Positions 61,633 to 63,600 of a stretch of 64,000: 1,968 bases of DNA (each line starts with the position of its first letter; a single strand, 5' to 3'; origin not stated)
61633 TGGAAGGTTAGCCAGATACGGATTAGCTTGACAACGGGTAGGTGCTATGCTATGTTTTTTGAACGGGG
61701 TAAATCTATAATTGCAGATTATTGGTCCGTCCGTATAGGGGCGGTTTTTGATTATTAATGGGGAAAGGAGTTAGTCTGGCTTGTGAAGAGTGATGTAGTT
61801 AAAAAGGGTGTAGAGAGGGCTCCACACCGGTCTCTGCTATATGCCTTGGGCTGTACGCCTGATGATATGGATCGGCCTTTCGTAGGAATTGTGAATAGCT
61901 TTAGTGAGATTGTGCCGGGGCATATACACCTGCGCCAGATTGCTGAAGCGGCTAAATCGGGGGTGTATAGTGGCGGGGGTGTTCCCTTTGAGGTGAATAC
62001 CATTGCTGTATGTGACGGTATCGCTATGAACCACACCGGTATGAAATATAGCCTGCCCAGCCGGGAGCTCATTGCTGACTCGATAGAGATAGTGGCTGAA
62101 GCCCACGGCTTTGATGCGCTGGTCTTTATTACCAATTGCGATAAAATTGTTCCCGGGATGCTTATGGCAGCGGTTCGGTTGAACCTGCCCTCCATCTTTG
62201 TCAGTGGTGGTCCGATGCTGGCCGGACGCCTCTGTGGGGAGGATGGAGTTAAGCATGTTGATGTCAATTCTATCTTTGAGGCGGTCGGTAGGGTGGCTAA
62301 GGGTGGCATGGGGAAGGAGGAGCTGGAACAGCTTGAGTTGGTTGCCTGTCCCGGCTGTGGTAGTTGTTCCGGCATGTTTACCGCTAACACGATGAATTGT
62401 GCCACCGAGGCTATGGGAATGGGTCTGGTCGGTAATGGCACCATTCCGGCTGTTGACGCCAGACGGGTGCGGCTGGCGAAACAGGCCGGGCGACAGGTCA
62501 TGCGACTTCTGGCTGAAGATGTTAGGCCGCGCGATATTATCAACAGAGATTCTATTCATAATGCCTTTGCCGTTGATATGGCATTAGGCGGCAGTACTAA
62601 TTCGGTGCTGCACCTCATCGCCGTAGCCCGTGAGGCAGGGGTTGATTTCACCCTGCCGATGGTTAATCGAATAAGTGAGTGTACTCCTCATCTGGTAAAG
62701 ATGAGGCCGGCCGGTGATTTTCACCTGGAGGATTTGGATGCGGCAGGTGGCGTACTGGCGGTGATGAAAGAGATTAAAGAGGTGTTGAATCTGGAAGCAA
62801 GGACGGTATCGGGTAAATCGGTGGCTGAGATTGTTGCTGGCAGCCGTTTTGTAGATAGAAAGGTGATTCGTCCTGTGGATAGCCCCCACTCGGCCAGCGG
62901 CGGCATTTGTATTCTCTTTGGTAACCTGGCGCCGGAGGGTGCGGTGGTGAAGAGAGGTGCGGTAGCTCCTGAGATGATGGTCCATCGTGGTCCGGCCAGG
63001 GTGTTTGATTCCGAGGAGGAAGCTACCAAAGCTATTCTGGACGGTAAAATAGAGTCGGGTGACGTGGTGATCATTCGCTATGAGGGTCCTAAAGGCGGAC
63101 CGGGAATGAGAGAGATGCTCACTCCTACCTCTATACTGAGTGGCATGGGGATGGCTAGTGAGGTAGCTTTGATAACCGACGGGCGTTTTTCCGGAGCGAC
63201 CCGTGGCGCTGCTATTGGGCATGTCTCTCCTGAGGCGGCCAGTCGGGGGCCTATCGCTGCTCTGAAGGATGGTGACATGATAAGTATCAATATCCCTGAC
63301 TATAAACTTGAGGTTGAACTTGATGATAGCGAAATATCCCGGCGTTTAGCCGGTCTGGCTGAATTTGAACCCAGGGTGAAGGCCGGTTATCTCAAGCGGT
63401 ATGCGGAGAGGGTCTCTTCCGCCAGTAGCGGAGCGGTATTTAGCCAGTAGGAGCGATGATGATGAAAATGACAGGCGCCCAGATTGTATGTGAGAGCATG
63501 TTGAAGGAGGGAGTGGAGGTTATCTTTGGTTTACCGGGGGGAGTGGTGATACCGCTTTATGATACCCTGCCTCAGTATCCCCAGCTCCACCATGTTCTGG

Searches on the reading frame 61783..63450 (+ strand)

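Call 49: search_protein_families(library=pfam, proteins=[window:61783-63450:+], max_evalue=0.00001)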
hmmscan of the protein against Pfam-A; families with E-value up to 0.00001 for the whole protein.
window:61783-63450:+ (555 aa): 2 families
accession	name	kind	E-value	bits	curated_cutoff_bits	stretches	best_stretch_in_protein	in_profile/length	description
PF00920.27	ILVD_EDD_N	-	1.8e-134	448.3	27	1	31-349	1-315/316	Dihydroxy-acid/6-phosphogluconate dehydratase N-terminal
PF24877.1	ILV_EDD_C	-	1e-76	257.1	27.7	1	360-551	1-191/191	Dihydroxy-acid/6-phosphogluconate dehydratase C-terminal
